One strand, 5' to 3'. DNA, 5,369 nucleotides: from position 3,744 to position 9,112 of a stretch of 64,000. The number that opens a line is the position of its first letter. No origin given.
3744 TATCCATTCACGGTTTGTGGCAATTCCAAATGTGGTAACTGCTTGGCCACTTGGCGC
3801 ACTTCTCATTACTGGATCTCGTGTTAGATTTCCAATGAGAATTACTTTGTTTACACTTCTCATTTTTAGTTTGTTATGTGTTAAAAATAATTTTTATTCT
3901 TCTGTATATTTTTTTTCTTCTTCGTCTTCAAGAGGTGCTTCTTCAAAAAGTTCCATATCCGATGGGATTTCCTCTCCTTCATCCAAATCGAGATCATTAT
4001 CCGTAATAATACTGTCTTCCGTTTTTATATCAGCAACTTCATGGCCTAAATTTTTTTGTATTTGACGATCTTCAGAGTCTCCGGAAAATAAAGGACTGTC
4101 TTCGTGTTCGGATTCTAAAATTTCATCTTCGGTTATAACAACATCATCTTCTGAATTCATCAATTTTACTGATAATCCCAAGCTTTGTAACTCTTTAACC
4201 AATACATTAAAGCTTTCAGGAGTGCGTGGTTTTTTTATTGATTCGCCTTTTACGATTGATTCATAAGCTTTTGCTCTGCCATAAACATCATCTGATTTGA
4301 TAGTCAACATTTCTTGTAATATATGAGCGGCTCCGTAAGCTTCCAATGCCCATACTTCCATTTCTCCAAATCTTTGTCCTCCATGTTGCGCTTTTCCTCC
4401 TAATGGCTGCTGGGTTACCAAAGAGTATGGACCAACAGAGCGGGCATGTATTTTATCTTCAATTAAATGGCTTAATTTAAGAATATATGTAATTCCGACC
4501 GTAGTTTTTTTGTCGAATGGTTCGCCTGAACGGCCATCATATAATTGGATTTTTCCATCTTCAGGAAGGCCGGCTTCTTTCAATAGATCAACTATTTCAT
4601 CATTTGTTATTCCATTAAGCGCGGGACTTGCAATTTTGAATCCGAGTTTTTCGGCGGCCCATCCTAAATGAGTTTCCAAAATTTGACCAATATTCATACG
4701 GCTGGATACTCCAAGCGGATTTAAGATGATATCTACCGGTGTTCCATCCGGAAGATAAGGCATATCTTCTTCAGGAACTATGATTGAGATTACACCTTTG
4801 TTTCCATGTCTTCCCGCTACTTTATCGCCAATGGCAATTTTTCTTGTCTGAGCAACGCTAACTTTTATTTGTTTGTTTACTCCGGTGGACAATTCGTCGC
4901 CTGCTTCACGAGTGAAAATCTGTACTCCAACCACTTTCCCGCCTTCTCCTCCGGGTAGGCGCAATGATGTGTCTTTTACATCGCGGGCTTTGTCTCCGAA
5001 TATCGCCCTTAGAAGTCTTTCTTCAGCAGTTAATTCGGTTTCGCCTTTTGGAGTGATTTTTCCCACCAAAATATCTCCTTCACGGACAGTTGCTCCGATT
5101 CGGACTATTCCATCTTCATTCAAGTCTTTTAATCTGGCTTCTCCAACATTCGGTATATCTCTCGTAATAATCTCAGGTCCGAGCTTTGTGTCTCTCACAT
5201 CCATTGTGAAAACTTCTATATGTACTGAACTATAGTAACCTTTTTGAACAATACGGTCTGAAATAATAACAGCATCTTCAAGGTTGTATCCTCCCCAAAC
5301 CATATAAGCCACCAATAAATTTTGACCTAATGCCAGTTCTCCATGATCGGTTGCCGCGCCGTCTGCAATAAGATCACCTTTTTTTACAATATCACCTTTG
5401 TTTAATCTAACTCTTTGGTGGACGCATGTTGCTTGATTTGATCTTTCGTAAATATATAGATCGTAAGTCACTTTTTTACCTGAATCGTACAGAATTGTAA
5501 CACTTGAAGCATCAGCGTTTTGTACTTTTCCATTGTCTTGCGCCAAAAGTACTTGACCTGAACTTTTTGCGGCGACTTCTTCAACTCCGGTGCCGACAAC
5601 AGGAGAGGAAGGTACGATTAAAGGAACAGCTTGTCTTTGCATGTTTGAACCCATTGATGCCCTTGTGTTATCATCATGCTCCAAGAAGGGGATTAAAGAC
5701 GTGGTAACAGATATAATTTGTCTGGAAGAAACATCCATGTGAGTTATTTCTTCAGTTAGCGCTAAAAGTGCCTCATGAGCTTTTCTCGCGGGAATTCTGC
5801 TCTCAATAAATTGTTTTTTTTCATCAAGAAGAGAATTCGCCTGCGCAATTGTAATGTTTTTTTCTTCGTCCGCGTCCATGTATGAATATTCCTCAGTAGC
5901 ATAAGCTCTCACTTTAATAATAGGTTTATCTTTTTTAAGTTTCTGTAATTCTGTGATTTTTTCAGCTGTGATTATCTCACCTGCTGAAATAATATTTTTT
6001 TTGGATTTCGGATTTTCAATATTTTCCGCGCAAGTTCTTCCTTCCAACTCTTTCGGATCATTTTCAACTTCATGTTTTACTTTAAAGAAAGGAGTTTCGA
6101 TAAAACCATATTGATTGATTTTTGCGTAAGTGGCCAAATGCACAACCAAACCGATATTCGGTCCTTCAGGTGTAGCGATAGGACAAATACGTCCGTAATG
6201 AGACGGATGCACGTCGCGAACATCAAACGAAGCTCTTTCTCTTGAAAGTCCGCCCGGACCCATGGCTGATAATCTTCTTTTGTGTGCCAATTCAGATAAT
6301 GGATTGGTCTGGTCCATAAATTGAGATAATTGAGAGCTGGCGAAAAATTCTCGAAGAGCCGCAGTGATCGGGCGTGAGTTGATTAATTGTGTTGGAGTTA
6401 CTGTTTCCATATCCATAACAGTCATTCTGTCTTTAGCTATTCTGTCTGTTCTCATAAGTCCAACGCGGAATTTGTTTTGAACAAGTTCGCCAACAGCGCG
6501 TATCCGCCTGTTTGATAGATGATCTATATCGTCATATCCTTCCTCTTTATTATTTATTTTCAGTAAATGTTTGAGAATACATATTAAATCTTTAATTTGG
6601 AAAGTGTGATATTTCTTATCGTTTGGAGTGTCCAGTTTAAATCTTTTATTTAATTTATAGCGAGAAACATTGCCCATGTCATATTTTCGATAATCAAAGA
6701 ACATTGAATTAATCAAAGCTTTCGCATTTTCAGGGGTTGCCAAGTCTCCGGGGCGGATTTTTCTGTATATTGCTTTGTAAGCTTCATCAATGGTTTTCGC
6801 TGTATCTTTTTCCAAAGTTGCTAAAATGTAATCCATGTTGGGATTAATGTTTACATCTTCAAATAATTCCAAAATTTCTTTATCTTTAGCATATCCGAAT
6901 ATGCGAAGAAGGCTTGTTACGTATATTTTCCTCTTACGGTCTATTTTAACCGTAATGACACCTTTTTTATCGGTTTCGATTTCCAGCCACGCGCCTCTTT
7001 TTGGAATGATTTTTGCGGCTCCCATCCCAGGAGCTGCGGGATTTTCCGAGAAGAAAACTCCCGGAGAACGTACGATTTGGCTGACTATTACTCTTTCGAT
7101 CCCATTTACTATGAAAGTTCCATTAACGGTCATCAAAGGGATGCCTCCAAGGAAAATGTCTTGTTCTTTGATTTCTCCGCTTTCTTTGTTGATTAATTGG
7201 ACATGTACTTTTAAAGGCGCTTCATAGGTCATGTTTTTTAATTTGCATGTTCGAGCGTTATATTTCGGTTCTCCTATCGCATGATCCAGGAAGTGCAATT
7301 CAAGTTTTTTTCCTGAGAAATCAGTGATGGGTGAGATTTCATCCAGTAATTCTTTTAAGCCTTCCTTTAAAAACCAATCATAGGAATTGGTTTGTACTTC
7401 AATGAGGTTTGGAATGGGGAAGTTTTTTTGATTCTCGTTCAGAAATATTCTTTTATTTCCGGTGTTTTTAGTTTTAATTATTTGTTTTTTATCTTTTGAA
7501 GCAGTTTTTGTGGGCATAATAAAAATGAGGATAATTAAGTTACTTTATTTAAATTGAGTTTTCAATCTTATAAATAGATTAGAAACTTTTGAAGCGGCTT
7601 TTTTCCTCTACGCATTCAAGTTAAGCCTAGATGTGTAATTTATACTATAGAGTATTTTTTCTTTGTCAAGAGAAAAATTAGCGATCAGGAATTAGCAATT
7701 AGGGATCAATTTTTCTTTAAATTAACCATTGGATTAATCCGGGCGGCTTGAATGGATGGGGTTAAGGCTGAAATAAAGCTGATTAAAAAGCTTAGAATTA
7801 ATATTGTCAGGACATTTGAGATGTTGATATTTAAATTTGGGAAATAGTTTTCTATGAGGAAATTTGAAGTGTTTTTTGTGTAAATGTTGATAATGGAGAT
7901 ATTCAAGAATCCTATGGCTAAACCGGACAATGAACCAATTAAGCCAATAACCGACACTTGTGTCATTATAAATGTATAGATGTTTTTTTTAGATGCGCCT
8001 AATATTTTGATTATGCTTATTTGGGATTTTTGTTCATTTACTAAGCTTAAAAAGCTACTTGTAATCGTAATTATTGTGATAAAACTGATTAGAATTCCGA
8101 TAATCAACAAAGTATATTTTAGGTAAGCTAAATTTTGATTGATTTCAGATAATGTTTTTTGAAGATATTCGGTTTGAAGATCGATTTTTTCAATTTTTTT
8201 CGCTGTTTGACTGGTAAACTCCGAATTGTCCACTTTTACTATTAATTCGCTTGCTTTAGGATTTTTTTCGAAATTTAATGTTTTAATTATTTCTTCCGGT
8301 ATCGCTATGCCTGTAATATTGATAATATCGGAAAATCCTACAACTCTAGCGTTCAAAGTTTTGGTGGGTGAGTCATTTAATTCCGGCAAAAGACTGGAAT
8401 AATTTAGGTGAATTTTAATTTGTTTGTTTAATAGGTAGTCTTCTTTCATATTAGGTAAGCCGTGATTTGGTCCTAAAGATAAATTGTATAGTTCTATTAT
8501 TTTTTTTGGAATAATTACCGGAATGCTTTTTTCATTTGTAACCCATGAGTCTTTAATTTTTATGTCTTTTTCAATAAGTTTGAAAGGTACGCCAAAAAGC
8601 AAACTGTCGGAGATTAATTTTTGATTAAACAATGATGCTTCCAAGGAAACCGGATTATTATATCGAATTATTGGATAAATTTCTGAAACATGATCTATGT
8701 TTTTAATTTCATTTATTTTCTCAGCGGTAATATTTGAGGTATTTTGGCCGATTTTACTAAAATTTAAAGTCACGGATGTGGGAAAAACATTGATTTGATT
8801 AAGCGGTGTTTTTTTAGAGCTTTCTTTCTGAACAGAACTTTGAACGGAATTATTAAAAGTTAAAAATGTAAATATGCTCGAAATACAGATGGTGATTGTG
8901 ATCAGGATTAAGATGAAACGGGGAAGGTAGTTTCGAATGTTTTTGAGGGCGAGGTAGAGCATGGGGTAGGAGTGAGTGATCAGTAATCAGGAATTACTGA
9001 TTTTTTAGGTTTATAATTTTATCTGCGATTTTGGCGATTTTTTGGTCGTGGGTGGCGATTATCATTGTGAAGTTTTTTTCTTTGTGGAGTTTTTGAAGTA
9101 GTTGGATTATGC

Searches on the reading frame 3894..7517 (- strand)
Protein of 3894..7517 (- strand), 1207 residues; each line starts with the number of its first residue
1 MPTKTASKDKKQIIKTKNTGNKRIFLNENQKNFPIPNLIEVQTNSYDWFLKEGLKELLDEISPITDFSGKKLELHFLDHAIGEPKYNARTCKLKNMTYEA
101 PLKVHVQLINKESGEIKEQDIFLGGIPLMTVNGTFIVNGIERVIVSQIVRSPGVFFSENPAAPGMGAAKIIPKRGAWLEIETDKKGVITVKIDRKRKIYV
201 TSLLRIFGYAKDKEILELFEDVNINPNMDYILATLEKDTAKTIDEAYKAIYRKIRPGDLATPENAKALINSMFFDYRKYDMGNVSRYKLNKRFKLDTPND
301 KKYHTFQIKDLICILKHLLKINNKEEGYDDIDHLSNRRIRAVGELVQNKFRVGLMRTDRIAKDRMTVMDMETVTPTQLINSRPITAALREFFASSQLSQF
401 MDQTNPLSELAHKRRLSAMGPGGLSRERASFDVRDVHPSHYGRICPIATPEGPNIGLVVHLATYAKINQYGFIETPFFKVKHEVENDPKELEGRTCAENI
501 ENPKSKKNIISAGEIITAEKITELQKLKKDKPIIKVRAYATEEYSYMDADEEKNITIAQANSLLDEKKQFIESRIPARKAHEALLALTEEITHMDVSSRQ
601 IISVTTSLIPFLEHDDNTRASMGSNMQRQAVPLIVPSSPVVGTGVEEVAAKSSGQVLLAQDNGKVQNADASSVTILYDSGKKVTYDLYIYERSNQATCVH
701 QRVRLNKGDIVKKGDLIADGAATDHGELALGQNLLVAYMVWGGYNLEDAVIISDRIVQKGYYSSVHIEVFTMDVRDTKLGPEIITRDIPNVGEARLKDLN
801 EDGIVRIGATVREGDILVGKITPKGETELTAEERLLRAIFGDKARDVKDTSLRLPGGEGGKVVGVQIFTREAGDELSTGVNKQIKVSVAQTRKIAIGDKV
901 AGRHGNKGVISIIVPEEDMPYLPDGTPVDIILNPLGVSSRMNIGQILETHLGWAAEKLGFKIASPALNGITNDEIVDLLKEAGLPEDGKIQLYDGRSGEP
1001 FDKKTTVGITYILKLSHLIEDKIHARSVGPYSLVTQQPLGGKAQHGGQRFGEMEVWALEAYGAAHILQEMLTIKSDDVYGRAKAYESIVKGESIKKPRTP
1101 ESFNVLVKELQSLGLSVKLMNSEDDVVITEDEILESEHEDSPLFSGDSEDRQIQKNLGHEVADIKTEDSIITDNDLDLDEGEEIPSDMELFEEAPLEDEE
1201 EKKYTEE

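Call 79: search_protein_families(library=pfam, proteins=[window:3894-7517:-], max_evalue=0.00001)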
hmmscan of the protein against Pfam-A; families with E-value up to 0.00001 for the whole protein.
window:3894-7517:- (1207 aa): 6 families
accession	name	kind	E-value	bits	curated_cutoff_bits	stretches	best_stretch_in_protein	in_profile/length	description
PF00562.33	RNA_pol_Rpb2_6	-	3.9e-124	415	23.4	1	659-1044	2-373/373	RNA polymerase Rpb2, domain 6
PF04565.21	RNA_pol_Rpb2_3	-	2.3e-30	105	21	1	399-467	1-68/68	RNA polymerase Rpb2, domain 3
PF04560.25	RNA_pol_Rpb2_7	-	1.1e-27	96.7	32.1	1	1046-1121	1-86/87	RNA polymerase Rpb2, domain 7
PF04561.19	RNA_pol_Rpb2_2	-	1.8e-23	83.6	21.7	1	154-340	5-190/190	RNA polymerase Rpb2, domain 2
PF04563.20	RNA_pol_Rpb2_1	-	1e-21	77.8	28.2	1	37-386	1-203/203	RNA polymerase beta subunit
PF10385.14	RNA_pol_Rpb2_45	-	2.6e-17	63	28.2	1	536-597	4-66/66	RNA polymerase beta subunit external 1 domain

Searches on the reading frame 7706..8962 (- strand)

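Call 79: search_protein_families(library=pfam, proteins=[window:7706-8962:-], max_evalue=0.00001)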
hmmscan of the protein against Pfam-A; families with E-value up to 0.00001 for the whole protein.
window:7706-8962:- (418 aa): 1 family
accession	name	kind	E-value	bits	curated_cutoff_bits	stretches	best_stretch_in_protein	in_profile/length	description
PF02687.27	FtsX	-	4.1e-16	59.6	25.5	1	287-411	2-120/120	FtsX-like permease C-terminal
